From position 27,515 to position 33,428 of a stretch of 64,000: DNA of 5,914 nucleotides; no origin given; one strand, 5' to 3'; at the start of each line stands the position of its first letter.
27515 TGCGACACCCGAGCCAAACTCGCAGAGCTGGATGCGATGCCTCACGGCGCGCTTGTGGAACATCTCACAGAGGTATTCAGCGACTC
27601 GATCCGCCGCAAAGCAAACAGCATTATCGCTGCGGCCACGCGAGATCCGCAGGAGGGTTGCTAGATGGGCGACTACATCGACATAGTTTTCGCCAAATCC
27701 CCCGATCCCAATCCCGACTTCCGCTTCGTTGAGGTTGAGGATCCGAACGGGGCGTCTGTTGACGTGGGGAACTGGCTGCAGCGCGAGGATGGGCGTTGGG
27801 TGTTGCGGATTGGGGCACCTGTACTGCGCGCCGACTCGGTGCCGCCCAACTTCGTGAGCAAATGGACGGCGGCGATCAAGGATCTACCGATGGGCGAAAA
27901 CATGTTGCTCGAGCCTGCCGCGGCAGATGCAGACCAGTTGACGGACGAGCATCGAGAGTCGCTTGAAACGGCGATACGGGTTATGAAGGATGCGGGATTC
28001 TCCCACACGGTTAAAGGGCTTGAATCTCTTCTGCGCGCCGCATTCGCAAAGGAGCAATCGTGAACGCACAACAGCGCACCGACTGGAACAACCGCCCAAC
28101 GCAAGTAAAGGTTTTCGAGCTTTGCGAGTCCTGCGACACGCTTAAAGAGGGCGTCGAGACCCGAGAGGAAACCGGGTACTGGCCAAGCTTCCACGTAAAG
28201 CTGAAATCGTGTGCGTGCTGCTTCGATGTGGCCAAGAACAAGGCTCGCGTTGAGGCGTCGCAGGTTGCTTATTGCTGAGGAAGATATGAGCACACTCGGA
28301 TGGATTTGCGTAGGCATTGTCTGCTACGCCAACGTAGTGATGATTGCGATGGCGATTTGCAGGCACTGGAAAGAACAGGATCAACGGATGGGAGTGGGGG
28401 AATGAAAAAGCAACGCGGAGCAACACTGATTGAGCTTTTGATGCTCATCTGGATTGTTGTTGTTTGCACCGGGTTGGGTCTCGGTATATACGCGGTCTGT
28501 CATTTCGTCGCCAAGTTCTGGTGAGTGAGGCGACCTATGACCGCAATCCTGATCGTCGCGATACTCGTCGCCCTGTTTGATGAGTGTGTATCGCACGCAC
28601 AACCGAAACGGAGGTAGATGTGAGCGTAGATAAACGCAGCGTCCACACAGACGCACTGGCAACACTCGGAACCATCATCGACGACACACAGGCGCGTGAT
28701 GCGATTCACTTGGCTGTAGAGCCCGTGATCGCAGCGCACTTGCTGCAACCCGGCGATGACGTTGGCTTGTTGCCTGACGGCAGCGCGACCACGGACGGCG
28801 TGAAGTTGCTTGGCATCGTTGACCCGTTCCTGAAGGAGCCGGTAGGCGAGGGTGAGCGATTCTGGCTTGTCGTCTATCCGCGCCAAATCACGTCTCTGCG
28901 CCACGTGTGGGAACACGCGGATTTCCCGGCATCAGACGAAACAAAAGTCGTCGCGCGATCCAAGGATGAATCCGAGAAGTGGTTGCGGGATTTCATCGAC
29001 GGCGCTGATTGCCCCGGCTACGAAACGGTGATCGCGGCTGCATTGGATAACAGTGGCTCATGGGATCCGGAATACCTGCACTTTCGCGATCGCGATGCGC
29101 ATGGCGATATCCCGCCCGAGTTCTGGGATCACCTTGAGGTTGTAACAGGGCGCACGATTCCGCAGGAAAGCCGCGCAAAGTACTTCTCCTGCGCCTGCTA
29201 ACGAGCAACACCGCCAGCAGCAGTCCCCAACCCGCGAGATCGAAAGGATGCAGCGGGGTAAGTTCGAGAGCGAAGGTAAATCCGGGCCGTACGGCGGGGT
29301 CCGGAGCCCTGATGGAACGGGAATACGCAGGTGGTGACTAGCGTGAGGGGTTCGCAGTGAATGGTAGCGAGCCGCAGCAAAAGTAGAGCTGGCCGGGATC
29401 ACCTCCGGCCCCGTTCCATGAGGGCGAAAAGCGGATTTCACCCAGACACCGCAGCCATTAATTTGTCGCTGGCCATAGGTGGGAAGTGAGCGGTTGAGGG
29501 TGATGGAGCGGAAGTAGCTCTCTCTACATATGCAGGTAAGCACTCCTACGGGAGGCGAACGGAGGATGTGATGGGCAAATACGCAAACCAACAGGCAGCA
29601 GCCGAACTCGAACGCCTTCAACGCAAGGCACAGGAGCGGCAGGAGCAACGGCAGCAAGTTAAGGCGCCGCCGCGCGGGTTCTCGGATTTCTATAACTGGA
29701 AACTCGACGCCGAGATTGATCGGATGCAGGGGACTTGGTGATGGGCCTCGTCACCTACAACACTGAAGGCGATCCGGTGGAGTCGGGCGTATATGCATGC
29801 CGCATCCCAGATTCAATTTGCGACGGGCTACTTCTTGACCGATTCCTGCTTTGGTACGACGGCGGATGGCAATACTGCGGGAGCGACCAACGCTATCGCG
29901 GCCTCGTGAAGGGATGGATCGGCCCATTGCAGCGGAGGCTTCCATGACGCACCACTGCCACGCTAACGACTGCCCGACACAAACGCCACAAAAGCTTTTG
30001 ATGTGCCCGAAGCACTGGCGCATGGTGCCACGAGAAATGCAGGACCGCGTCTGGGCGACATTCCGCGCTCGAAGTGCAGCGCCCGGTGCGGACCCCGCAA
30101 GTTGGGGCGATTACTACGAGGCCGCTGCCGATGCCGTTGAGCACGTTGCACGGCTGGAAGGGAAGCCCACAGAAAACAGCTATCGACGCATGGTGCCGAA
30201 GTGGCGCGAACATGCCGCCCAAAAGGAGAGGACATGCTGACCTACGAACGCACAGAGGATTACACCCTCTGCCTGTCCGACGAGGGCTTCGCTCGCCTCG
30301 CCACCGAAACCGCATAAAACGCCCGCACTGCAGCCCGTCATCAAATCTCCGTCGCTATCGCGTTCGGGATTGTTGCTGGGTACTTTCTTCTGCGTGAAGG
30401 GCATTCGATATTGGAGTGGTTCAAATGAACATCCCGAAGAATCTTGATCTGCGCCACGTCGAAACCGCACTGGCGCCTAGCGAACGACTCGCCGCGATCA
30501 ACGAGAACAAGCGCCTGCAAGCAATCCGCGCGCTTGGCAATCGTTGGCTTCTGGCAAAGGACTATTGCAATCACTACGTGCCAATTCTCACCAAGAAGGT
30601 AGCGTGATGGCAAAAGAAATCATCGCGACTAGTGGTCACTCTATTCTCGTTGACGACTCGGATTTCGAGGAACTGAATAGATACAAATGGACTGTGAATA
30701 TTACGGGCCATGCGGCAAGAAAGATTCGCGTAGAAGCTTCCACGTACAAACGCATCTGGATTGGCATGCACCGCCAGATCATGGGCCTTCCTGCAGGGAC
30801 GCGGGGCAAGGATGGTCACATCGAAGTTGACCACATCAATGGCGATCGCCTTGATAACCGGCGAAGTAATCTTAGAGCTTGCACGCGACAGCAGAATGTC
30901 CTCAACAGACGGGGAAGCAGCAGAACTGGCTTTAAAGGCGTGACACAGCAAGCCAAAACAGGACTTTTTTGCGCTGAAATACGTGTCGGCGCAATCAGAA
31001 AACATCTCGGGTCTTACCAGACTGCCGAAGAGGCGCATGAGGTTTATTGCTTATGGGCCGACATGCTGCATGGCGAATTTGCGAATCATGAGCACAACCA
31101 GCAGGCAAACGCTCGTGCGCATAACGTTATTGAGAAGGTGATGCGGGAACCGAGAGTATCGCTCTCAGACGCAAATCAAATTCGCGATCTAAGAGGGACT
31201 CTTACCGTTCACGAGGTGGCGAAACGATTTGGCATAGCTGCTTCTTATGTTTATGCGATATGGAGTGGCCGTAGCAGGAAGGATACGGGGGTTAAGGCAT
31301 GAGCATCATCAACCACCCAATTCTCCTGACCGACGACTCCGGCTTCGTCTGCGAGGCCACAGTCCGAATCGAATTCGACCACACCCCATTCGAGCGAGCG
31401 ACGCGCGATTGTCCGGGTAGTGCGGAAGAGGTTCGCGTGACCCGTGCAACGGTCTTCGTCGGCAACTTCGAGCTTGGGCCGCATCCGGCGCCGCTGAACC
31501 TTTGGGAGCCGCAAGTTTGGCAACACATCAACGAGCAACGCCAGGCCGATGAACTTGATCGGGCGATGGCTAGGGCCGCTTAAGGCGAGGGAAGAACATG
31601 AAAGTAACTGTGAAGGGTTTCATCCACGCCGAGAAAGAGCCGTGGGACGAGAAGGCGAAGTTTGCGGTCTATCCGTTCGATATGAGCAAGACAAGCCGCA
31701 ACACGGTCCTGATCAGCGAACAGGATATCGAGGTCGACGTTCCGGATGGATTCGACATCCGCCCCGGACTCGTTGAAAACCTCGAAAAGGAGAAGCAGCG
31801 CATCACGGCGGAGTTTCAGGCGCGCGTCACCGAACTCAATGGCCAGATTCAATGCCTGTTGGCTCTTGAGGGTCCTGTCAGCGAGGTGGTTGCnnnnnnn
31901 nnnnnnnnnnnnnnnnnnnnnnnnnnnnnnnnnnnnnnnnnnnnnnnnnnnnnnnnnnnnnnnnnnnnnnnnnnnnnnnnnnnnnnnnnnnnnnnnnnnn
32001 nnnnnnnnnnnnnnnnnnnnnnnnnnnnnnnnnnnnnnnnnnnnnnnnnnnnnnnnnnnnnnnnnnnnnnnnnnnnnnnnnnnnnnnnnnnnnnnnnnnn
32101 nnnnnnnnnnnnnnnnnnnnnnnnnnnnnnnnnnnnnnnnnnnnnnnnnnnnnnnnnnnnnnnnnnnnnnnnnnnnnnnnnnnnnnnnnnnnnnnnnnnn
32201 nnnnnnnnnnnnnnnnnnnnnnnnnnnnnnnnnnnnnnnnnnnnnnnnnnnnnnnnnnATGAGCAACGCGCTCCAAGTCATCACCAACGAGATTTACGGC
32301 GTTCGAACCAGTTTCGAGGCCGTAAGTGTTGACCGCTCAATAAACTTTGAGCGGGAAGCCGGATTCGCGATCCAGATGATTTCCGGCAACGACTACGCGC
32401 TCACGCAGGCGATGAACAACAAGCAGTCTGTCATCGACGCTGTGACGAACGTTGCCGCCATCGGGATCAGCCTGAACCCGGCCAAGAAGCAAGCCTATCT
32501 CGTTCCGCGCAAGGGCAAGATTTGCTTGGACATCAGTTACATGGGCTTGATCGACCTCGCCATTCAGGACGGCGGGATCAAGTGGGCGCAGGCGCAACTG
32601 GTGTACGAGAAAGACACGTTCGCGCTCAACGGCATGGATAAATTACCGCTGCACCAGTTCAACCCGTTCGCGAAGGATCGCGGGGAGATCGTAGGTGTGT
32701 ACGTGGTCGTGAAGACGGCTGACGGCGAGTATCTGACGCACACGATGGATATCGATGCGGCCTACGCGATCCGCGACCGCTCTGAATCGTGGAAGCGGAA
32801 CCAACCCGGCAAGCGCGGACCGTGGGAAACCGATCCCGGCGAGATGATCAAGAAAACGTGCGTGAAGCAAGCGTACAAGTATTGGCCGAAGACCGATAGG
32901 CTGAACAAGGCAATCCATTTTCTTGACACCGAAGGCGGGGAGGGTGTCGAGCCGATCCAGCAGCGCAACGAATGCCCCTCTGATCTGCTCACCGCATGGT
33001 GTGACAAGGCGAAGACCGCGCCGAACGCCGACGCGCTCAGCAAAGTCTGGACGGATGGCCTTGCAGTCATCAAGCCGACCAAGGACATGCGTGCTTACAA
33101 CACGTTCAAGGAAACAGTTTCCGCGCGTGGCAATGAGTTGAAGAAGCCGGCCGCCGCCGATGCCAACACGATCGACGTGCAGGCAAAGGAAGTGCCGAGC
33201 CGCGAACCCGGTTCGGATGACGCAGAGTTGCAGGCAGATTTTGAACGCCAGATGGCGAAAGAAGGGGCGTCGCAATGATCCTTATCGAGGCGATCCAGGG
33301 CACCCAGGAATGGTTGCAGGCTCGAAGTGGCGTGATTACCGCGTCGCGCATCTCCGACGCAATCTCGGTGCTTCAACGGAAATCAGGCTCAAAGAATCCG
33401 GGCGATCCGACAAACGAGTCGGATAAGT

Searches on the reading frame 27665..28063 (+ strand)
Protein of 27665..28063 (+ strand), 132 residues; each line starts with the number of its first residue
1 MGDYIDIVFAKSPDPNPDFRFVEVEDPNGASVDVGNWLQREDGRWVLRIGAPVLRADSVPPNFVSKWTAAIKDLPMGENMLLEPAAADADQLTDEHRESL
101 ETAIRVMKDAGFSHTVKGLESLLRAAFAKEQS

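Call 10: search_protein_families(library=phrogs, proteins=[window:27665-28063:+], max_evalue=0.01)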
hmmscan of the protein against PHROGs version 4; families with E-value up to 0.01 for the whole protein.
window:27665-28063:+ (132 aa): 1 family
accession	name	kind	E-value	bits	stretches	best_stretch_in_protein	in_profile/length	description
phrog_28893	-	unknown function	5.9e-09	37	1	2-50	47-94/115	-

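Call 11: search_protein_families(library=pfam, proteins=[window:27665-28063:+], max_evalue=0.01)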
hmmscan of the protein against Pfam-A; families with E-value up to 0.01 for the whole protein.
window:27665-28063:+ (132 aa): 0 families

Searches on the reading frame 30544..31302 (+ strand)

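Call 70: search_protein_families(library=pfam, proteins=[window:30544-31302:+], max_evalue=0.01)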
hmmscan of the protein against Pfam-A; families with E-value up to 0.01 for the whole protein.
window:30544-31302:+ (252 aa): 2 families
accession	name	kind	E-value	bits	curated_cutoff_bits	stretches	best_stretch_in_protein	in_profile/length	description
PF13392.12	HNH_3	-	1.5e-10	40.9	24.8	1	93-119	19-45/46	HNH endonuclease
PF00847.26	AP2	-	7.4e-05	23.4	33.3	1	128-177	1-53/54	AP2 domain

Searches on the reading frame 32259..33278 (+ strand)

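Call 67: search_protein_families(library=pfam, proteins=[window:32259-33278:+], max_evalue=0.001)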
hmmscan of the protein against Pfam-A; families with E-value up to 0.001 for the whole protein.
window:32259-33278:+ (339 aa): 1 family
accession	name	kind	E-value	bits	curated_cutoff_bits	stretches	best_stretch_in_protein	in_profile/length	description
PF03837.19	RecT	-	3.5e-32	112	24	1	37-213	7-178/198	RecT family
